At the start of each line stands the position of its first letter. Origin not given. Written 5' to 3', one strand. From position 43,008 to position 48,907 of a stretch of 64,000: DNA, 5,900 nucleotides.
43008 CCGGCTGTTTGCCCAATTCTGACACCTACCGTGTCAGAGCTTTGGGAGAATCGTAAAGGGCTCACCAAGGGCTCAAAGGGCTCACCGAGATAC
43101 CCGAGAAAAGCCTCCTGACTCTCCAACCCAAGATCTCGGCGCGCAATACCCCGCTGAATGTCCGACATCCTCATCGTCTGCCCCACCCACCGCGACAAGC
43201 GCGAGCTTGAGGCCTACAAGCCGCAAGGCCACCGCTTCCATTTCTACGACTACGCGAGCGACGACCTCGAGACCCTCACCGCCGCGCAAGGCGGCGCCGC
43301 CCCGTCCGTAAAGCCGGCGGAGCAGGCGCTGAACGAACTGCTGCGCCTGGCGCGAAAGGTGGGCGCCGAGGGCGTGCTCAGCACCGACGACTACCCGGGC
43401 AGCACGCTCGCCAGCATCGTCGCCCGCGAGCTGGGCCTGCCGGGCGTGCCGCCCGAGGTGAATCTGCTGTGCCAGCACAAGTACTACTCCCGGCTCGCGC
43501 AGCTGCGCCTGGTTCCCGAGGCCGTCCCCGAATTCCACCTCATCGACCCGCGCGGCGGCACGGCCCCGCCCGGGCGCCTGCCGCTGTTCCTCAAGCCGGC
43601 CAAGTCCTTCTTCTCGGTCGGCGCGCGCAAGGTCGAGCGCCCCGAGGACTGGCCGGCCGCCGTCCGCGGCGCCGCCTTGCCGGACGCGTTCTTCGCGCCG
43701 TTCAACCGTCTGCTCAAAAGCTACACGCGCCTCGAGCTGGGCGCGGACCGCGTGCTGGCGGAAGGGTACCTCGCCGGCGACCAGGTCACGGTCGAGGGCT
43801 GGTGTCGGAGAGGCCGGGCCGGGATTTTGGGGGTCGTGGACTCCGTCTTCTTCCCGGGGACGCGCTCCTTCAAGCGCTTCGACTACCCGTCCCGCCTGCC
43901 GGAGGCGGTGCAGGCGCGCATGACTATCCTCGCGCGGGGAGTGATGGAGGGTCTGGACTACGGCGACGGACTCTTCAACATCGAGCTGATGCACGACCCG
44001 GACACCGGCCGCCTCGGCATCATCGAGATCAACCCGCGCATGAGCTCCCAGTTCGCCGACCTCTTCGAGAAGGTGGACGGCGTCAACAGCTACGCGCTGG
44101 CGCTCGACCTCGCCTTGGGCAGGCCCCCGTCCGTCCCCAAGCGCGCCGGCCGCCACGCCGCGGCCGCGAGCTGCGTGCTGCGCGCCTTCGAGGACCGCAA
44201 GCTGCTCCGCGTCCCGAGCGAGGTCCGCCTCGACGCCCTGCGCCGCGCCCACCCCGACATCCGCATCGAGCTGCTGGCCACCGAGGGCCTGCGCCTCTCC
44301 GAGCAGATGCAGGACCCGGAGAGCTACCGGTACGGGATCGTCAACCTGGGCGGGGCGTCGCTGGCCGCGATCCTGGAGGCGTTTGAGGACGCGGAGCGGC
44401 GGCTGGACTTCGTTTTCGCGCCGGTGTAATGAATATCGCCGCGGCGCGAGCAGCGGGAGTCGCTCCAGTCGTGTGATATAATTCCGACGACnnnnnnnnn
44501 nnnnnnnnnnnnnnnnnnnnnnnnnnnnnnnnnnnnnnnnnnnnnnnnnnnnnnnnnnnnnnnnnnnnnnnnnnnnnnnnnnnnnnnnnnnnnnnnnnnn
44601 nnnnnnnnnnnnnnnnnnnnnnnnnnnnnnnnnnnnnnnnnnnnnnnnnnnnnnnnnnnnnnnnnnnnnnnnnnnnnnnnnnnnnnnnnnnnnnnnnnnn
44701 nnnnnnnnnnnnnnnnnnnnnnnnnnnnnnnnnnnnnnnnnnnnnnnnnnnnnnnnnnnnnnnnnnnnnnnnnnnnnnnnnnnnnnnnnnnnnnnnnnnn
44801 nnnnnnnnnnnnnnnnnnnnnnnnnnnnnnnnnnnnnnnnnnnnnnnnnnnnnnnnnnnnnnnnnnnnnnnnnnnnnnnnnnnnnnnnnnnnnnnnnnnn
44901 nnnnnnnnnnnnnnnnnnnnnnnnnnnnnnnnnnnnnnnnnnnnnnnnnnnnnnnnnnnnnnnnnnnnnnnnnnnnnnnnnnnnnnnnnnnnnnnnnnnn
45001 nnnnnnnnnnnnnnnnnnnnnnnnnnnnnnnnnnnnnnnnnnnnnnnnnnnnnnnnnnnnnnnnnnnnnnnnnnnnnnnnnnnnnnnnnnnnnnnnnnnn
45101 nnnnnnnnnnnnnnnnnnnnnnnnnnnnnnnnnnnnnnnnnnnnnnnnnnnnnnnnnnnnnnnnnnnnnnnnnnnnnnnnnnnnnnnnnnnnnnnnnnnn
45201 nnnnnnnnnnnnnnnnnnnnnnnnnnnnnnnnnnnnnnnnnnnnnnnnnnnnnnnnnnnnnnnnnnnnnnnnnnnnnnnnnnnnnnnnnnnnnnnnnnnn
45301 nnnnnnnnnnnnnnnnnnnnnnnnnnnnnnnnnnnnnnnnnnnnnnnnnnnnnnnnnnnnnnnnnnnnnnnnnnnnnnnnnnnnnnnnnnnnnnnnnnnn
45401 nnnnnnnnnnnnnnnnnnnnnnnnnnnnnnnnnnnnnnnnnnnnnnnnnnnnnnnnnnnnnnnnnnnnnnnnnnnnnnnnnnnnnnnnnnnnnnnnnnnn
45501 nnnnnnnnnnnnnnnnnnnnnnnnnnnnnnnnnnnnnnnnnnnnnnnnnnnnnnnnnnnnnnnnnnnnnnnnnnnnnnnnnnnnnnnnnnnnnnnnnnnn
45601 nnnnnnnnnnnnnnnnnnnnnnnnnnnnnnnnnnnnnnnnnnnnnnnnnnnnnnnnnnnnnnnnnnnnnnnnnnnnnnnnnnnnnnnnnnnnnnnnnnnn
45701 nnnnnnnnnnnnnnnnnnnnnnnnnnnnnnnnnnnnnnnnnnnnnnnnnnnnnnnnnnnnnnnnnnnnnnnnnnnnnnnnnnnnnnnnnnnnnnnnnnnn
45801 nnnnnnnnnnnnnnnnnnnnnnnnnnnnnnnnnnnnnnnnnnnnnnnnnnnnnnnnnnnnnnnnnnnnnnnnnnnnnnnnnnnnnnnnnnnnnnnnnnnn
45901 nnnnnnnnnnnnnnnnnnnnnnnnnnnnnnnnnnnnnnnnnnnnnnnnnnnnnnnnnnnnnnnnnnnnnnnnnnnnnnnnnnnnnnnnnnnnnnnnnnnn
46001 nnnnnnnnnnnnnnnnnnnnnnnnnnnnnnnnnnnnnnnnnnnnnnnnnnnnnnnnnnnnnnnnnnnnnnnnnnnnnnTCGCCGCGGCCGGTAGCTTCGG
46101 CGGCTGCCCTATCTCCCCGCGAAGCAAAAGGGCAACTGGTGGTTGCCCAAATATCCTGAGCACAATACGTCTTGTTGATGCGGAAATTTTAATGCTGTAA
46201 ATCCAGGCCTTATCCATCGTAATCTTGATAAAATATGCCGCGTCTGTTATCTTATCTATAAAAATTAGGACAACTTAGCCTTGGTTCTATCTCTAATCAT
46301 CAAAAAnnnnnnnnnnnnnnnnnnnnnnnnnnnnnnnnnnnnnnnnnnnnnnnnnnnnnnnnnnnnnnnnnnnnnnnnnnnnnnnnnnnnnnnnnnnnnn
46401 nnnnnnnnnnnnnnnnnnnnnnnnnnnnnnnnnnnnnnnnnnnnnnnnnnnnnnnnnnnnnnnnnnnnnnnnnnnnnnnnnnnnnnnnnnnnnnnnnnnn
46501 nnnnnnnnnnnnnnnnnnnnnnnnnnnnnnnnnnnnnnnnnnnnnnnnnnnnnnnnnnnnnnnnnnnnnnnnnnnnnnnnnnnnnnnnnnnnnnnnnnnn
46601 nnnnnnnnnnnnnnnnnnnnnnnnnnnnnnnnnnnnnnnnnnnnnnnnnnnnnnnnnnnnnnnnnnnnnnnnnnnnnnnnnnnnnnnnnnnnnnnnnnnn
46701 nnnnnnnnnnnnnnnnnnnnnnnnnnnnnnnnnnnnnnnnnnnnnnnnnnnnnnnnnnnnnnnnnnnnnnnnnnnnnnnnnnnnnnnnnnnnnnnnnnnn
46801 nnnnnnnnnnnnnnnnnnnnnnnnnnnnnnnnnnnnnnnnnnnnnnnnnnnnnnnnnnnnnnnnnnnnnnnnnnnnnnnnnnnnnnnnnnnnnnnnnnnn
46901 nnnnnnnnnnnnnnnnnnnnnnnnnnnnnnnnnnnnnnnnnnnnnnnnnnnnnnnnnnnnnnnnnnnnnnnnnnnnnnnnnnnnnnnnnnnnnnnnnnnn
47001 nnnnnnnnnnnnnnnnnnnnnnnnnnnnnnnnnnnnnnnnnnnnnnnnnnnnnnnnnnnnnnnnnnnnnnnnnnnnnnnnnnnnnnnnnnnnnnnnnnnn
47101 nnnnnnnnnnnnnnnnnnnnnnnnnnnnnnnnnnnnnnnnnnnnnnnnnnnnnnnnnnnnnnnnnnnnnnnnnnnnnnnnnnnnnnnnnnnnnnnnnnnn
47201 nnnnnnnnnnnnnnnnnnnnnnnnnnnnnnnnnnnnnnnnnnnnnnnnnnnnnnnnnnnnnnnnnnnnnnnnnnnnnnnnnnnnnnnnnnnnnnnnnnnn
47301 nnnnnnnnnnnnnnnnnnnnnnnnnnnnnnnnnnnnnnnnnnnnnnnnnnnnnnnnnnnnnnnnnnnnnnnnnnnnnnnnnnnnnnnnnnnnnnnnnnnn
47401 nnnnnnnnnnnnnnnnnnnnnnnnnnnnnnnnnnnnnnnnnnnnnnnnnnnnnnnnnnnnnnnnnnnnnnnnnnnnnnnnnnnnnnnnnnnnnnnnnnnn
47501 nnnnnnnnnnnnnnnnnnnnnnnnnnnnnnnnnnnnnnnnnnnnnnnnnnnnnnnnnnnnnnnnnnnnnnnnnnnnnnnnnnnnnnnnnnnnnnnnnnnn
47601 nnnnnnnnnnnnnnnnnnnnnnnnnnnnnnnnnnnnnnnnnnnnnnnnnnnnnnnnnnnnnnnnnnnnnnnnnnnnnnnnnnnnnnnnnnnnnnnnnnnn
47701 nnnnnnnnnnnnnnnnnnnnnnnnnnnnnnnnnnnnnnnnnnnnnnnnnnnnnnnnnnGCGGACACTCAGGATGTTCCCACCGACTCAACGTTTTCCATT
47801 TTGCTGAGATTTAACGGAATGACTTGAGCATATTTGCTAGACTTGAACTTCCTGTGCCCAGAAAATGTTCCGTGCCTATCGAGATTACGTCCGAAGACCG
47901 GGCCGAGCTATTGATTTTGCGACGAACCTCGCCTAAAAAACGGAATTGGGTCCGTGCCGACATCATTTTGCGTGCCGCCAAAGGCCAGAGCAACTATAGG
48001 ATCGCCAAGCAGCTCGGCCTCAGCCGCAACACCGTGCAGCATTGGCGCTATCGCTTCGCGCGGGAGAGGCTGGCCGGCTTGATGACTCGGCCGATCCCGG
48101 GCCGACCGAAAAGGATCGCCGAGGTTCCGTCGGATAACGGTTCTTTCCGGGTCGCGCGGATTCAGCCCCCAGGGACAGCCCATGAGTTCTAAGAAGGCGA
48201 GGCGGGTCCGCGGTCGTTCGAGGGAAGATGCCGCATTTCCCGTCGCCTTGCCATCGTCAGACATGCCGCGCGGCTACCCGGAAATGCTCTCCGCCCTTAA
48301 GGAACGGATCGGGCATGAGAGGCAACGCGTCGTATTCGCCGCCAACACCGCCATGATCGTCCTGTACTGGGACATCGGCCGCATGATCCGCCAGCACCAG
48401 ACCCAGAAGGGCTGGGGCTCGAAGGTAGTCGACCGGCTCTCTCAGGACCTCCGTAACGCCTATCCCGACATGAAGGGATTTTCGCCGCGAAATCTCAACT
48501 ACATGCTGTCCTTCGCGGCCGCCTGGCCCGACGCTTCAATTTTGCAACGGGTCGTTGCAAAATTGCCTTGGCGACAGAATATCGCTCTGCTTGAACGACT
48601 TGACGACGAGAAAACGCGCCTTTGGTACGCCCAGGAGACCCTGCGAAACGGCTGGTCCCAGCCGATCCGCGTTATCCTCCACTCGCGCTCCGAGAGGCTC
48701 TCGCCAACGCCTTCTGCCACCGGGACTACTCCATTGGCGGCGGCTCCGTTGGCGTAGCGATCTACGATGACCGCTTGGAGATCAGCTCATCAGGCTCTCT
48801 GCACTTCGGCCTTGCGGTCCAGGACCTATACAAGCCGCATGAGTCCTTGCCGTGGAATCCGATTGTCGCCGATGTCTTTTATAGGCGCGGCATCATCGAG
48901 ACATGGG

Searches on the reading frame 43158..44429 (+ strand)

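Call 6: search_protein_families(library=pfam, proteins=[window:43158-44429:+], max_evalue=0.01)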
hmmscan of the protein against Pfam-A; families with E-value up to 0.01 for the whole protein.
window:43158-44429:+ (423 aa): 2 families
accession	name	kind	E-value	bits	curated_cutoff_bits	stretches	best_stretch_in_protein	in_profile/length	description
PF13535.11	ATP-grasp_4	-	3.2e-11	43.5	27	1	141-295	3-152/160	ATP-grasp domain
PF15632.11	ATPgrasp_Ter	-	0.0096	16.1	29.1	0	270-326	63-115/131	ATP-grasp in the biosynthetic pathway with Ter operon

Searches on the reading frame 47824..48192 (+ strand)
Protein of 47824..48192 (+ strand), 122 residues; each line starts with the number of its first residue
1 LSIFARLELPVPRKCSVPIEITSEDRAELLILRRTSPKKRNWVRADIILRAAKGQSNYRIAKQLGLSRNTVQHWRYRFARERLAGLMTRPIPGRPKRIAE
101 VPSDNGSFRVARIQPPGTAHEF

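Call 6: search_protein_families(library=pfam, proteins=[window:47824-48192:+], max_evalue=0.01)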
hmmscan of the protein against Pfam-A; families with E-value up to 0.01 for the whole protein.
window:47824-48192:+ (122 aa): 8 families
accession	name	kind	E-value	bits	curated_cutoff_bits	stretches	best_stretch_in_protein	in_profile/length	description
PF13551.12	HTH_29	-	4.2e-12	46.4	28.1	1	44-97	1-55/64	Winged helix-turn helix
PF13384.12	HTH_23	-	2.4e-11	43.5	24.6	1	42-86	5-49/50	Homeodomain-like domain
PF13518.12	HTH_28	-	2.3e-07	31.2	25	1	44-96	2-52/52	Helix-turn-helix domain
PF13565.12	HTH_32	-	1.9e-06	28.8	33.7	1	70-99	1-30/73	Homeodomain-like domain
PF00196.25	GerE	-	3.6e-05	23.7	23.5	1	48-77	11-40/57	Bacterial regulatory proteins, luxR family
PF08281.18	Sigma70_r4_2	-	6e-05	23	25.7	1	47-77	19-49/54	Sigma-70, region 4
PF06056.18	Terminase_5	-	0.0012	19.2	20.3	1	56-86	15-45/58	Putative ATPase subunit of terminase (gpP-like)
PF13936.12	HTH_38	-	0.0078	16.4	27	1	47-72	13-38/44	Helix-turn-helix domain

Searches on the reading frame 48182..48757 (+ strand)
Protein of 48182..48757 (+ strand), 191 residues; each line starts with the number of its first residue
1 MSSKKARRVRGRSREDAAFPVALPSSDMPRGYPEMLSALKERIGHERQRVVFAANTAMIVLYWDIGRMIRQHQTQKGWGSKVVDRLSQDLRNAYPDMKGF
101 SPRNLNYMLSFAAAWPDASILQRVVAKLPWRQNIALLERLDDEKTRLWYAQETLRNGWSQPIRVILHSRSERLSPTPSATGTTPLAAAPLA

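Call 6: search_protein_families(library=pfam, proteins=[window:48182-48757:+], max_evalue=0.01)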
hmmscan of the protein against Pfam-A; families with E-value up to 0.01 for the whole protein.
window:48182-48757:+ (191 aa): 1 family
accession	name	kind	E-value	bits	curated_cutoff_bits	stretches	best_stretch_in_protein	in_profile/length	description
PF17761.7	DUF1016_N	-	4.4e-39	134.2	32.8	1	39-160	2-123/137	DUF1016 N-terminal domain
